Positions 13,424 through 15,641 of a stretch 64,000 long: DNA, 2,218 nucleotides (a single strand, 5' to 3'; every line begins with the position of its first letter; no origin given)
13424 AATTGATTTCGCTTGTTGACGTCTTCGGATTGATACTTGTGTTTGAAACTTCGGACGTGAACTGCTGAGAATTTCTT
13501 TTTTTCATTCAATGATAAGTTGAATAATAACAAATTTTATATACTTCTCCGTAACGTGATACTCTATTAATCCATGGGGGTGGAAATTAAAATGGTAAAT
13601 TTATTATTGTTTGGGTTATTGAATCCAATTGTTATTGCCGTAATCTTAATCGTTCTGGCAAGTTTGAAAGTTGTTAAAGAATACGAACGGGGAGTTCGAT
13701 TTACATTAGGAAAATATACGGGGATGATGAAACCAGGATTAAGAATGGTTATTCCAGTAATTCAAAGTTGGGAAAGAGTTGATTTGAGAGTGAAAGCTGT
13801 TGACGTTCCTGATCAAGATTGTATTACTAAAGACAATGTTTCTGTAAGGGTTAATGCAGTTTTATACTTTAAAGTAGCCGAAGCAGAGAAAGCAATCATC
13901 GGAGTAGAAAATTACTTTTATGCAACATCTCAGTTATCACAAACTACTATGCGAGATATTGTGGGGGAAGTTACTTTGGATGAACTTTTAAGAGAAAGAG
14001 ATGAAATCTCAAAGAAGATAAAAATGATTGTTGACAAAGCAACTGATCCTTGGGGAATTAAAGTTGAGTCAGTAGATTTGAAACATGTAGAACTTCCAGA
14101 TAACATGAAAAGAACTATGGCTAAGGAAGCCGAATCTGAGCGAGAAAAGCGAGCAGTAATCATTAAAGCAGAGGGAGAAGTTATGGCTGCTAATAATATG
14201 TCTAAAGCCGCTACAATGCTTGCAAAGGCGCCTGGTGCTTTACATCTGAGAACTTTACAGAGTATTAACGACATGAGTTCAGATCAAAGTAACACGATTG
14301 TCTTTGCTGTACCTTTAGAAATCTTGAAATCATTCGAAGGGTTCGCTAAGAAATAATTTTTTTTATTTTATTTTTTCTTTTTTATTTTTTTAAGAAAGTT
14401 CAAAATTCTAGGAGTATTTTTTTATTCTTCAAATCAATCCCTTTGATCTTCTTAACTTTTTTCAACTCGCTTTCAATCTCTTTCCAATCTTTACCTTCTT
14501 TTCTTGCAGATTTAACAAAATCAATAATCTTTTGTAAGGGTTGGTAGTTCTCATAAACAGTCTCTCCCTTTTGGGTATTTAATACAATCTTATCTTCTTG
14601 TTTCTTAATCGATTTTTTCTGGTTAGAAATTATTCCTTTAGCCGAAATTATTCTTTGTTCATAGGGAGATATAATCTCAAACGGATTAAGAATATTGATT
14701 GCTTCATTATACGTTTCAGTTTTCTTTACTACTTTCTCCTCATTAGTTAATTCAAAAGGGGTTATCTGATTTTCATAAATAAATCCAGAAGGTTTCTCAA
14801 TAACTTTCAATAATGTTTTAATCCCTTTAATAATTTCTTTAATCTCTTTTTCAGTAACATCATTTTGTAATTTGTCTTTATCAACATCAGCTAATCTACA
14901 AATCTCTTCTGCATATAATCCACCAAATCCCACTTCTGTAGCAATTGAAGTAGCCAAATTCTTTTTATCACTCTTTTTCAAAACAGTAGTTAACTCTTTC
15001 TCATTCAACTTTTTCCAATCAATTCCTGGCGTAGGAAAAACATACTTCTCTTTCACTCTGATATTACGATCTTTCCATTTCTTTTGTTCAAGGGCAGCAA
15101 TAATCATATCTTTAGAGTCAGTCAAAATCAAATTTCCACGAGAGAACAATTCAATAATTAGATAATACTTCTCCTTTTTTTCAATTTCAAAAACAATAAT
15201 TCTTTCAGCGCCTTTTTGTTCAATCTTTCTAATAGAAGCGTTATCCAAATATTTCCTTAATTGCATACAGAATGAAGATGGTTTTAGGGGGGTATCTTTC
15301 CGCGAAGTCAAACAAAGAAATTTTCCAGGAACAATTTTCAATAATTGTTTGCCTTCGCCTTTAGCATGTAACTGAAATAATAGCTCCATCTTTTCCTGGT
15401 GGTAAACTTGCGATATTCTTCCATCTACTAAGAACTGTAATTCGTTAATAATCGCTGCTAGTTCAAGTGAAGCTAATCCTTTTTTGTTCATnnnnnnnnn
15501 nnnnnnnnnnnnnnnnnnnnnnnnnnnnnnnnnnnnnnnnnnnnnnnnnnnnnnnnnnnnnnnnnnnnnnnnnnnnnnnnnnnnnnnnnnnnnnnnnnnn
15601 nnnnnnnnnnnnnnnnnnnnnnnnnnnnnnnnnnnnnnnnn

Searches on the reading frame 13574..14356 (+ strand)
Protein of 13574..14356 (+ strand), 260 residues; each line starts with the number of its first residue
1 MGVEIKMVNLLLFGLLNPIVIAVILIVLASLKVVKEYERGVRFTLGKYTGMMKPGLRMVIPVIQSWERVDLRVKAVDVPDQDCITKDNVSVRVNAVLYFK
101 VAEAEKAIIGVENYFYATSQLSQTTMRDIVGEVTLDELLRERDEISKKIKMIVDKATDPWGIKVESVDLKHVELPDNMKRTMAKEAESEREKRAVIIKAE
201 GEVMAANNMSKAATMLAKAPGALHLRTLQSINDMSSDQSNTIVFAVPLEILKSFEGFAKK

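Call 3: search_protein_families(library=pfam, proteins=[window:13574-14356:+], max_evalue=0.01)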
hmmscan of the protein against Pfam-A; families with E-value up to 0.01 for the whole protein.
window:13574-14356:+ (260 aa): 2 families
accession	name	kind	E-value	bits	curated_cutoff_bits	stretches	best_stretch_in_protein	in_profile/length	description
PF01145.31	Band_7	-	1.8e-39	136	23.6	1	32-202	1-175/176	SPFH domain / Band 7 family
PF13421.11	Band_7_1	-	0.00039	20.6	24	1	122-186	141-207/211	SPFH domain-Band 7 family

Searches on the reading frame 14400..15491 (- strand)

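Call 3: search_protein_families(library=pfam, proteins=[window:14400-15491:-], max_evalue=0.01)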
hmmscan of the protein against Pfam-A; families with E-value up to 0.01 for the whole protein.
window:14400-15491:- (363 aa): 3 families
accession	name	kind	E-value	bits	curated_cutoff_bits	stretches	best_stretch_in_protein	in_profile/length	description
PF05833.16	NFACT_N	-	7.4e-49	167.2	31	1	10-358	4-377/456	NFACT N-terminal and middle domains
PF00416.27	Ribosomal_S13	-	0.00023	22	31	1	175-227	9-61/128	Ribosomal protein S13/S18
PF06831.19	H2TH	-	0.0032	17.9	34.7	1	163-229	11-79/93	Formamidopyrimidine-DNA glycosylase H2TH domain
